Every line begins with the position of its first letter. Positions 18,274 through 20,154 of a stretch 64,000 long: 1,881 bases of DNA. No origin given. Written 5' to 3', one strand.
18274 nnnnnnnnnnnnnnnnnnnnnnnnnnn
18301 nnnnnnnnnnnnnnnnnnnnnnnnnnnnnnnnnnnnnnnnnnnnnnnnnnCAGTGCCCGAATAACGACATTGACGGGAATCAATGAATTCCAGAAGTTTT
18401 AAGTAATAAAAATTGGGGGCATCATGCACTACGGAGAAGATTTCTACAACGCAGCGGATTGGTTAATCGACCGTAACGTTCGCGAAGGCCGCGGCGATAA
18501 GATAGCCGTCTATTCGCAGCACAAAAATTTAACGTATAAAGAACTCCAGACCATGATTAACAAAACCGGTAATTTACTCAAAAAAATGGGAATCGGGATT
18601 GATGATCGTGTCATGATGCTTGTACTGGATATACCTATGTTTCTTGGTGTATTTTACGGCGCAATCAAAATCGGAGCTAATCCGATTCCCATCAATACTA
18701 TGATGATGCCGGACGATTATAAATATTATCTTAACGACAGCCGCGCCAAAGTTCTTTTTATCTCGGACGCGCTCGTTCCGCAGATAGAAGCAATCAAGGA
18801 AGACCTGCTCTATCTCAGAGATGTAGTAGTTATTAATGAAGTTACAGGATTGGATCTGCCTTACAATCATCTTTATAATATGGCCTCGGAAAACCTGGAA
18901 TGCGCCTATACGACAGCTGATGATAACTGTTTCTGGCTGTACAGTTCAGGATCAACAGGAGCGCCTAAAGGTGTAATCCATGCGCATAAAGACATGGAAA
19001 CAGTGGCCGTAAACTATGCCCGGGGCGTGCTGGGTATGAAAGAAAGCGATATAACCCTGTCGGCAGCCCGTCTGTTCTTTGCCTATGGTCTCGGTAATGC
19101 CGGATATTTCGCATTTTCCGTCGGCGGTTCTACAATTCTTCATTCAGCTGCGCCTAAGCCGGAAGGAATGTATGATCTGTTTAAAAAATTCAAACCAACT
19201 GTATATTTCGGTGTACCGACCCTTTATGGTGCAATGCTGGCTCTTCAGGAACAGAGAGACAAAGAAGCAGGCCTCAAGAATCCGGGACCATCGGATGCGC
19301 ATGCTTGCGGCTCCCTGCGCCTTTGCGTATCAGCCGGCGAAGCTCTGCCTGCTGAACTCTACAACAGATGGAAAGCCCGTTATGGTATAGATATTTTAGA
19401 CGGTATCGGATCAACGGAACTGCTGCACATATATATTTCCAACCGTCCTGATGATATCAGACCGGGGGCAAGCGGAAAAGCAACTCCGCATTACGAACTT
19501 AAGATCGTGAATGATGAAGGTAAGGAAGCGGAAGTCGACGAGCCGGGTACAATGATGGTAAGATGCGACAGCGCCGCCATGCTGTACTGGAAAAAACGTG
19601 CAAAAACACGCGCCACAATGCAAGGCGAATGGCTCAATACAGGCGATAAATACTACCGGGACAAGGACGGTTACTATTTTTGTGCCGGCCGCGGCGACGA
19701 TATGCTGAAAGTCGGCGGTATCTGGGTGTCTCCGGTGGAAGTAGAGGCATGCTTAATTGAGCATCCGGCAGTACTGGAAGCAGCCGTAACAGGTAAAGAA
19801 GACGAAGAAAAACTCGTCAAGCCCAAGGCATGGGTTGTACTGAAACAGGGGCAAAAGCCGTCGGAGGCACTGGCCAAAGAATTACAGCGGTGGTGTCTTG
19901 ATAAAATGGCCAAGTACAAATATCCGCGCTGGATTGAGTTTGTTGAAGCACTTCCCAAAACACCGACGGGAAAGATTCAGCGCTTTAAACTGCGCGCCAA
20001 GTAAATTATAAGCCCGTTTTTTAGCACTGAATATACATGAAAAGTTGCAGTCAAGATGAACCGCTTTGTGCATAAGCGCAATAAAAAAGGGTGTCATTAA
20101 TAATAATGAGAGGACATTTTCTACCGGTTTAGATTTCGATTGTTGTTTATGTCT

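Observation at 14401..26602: Sigma-54-controlled catabolic island built on two dehydrogenase + BKACE pairs, a TRAP importer, a CoA ligase and an orphan phosphotransacylase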

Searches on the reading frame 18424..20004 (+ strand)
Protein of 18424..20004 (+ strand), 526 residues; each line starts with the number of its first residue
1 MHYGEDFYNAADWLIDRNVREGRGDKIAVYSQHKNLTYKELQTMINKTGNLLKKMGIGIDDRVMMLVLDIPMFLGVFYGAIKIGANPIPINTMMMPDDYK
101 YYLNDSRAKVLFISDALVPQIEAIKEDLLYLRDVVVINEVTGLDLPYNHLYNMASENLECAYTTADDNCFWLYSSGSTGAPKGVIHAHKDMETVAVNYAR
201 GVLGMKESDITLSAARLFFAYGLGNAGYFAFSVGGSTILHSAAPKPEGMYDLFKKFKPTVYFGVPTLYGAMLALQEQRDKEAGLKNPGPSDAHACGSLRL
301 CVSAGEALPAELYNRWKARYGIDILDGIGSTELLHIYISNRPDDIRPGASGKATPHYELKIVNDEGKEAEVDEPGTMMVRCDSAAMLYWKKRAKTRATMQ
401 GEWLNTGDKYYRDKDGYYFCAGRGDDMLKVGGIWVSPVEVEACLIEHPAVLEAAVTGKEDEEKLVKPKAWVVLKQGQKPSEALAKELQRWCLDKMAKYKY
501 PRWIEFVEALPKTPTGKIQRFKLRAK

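Call 3: search_protein_families(library=pfam, proteins=[window:18424-20004:+])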
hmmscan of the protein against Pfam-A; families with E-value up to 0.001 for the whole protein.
window:18424-20004:+ (526 aa): 2 families
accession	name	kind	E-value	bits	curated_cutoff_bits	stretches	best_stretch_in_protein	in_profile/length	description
PF00501.34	AMP-binding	-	7.9e-68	229.4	29.9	1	21-389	6-384/384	AMP-binding enzyme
PF13193.12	AMP-binding_C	-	3.3e-21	76.4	24.5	1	439-517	1-76/76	AMP-binding enzyme C-terminal domain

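Call 5: search_protein_families(library=ncbifam, proteins=[window:18424-20004:+], max_evalue=0.00001)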
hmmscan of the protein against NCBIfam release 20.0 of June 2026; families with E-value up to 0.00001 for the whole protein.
window:18424-20004:+ (526 aa): 104 families (the best 25 are shown)
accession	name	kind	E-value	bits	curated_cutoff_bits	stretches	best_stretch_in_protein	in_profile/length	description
TIGR02262.1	benz_CoA_lig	subfamily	7.9e-191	635.2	375.25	1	8-525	3-507/508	benzoate-CoA ligase family protein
NF053567.1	HBDA_AROS1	equivalog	2.3e-111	372.8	1000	1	8-524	12-516/523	3-hydroxybenzoate--CoA ligase HbdA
NF004837.0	PRK06187.1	subfamily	6.3e-109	364.6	476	1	21-525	19-520/531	long-chain-fatty-acid--CoA ligase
NF003313.0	PRK04319.1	equivalog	1.9e-84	284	729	1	8-525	43-559/574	acetate--CoA ligase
NF047394.1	AcylCoAsynMbcS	equivalog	6.9e-82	275.7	850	1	31-525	37-518/525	acyl-CoA synthetase MbcS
NF006182.0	PRK08316.1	subfamily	1.7e-74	251.2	663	1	22-525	23-515/523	fatty acyl-CoA synthetase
NF004808.0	PRK06155.1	equivalog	8e-71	238.9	722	1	22-525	33-520/542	ATP-dependent acyl-CoA ligase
NF006181.0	PRK08314.1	subfamily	7.4e-69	232.5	705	2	159-522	197-549/563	long-chain-fatty-acid--CoA ligase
NF004716.0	PRK06060.1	equivalog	2.1e-68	231.1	1228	1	9-525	5-488/705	p-hydroxybenzoic acid--AMP ligase FadD22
NF004114.0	PRK05605.1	equivalog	1.1e-65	222.1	766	2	156-525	211-567/575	long-chain-fatty-acid--CoA ligase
NF052269.1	Staph_lig_FadD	equivalog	8.6e-64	215.7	650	1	11-524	3-490/499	long-chain-fatty-acid--CoA ligase FadD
NF005947.1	PRK08008.1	equivalog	1e-61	209.1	651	1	32-523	34-517/518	crotonobetaine/carnitine-CoA ligase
NF001208.0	PRK00174.1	subfamily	1.3e-61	208.8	657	1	8-524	77-617/649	acetate--CoA ligase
NF004822.0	PRK06178.1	equivalog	3.1e-61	207.6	782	1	23-525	50-565/571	acyl-CoA synthetase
NF005307.0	PRK06839.1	equivalog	1e-59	202.5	748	1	23-523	15-489/496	o-succinylbenzoate--CoA ligase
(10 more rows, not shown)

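Call 36: search_solved_structures(query=window:18424-20004:+, max_evalue=1e-60)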
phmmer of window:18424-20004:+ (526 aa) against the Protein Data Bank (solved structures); distinct sequences matched with E-value up to 1e-60: 7.
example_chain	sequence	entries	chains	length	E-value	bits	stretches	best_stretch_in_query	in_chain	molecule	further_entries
4wv3_A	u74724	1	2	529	1.8e-148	498.8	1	7-525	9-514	Anthranilate-CoA ligase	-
2v7b_A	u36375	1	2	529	6.8e-123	414.3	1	9-525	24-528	BENZOATE-COENZYME A LIGASE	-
4rlf_A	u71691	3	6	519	7.6e-123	414.2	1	8-524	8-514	Benzoate-coenzyme A ligase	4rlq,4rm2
4rm3_A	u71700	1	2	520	7.6e-123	414.2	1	8-524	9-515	Benzoate-coenzyme A ligase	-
4eat_A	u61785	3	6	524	7.8e-123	414.1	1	8-524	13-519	Benzoate-coenzyme A ligase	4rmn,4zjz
6m2u_A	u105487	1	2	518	9.2e-121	407.3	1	8-524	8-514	Benzoate-coenzyme A ligase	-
6m2o_A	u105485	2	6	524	9.6e-121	407.2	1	8-524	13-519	Benzoate-coenzyme A ligase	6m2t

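Call 61: find_related_loci(query=window:18424-20004:+, collection=metagenome_contigs, flank=8000)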
Query window:18424-20004:+ (526 aa) in metagenome_contigs; peptide patterns used: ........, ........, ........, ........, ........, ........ (x = any residue, [..] = any of these).
121 stretches matched a pattern; 4 encode a relative of the query (tblastn E <= 1e-3); 4 distinct loci.
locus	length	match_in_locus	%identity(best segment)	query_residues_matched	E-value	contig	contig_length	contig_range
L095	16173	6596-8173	99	1-526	0e+0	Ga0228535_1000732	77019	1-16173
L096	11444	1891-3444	60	6-524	0e+0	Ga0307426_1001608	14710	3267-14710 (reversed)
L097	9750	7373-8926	60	6-524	0e+0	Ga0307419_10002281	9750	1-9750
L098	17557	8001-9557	61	5-524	0e+0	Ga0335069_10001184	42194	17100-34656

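Call 65: search_protein_families(library=pfam, proteins=[L098:5210-6562:-, L098:6569-7036:-, L098:9750-11369:+, L098:11415-12749:-, L098:12749-13672:-, L096:590-1696:+, L096:3511-4356:+, L096:4308-5105:+, L096:5192-6028:+, L098:1002-2579:-], max_evalue=0.000001)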
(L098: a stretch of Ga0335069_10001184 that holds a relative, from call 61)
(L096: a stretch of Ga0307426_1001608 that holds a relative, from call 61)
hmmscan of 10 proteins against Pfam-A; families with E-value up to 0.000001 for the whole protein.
L098:5210-6562:- (450 aa): 7 families
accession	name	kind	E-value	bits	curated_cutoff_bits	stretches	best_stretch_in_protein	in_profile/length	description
PF02906.19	Fe_hyd_lg_C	-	6.2e-35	121.4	22.1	1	76-307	4-245/245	Iron only hydrogenase large subunit, C-terminal domain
PF04060.18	FeS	-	9e-12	45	23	1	384-414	1-31/33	Putative Fe-S cluster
PF13237.11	Fer4_10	-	8.8e-10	38.8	25.5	1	9-55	3-53/53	4Fe-4S dicluster domain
PF00037.32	Fer4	-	8.3e-09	35.4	21.1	0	38-58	2-22/24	4Fe-4S binding domain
PF13187.11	Fer4_9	-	2.2e-08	34.4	27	1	14-57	1-50/52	4Fe-4S dicluster domain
PF14697.11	Fer4_21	-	3.4e-08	33.9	35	0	37-62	1-26/59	4Fe-4S dicluster domain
PF12838.12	Fer4_7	-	1.2e-07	32.5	27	1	14-57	1-51/52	4Fe-4S dicluster domain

L098:6569-7036:- (155 aa): 2 families
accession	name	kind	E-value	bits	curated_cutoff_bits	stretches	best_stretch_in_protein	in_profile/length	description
PF02518.31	HATPase_c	-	3e-10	41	26.4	1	48-143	5-106/111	Histidine kinase-, DNA gyrase B-, and HSP90-like ATPase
PF13581.12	HATPase_c_2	-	4.5e-10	40.1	27.4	1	31-141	14-124/127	Histidine kinase-like ATPase domain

L098:9750-11369:+ (539 aa): 1 family
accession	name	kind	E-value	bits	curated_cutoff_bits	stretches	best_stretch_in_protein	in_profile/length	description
PF00171.27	Aldedh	-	2.2e-93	313.8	23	1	73-513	22-457/461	Aldehyde dehydrogenase family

L098:11415-12749:- (444 aa): 1 family
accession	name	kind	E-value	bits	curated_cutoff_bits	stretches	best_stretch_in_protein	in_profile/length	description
PF01435.24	Peptidase_M48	-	2.8e-31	109.2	20.3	1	58-238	7-184/186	Peptidase family M48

L098:12749-13672:- (307 aa): 2 families
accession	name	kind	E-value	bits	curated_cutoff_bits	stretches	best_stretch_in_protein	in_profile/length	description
PF00768.25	Peptidase_S11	-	3.1e-41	141.9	27.6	1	25-245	8-237/239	D-alanyl-D-alanine carboxypeptidase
PF13354.11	Beta-lactamase2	-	2.7e-08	33.9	22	1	51-242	20-212/214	Beta-lactamase enzyme family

L096:590-1696:+ (368 aa): 0 families

L096:3511-4356:+ (281 aa): 1 family
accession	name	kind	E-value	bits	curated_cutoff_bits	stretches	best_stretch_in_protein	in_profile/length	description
PF13531.11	SBP_bac_11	-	9.8e-47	160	25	1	47-269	2-226/227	Bacterial extracellular solute-binding protein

L096:4308-5105:+ (265 aa): 0 families

L096:5192-6028:+ (278 aa): 2 families
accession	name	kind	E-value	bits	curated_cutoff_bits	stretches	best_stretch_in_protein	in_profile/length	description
PF00359.27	PTS_EIIA_2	-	1.4e-19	70.9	27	1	132-270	5-142/144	Phosphoenolpyruvate-dependent sugar phosphotransferase system, EIIA 2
PF02591.20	Zn_ribbon_9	-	2.9e-07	30.9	29.1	1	70-102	1-33/33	C4-type zinc ribbon domain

L098:1002-2579:- (525 aa): 3 families
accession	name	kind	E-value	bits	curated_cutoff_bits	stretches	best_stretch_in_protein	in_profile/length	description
PF01512.22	Complex1_51K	-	3.5e-51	173.5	31.2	1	157-328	1-149/150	Nuo51 FMN-binding domain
PF10589.14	NADH_4Fe-4S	-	4.1e-26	91.1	23.5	1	439-522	1-84/85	NADH-ubiquinone oxidoreductase-F iron-sulfur binding region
PF10531.15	SLBB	-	1.3e-07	31.7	27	1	351-387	1-37/55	SLBB domain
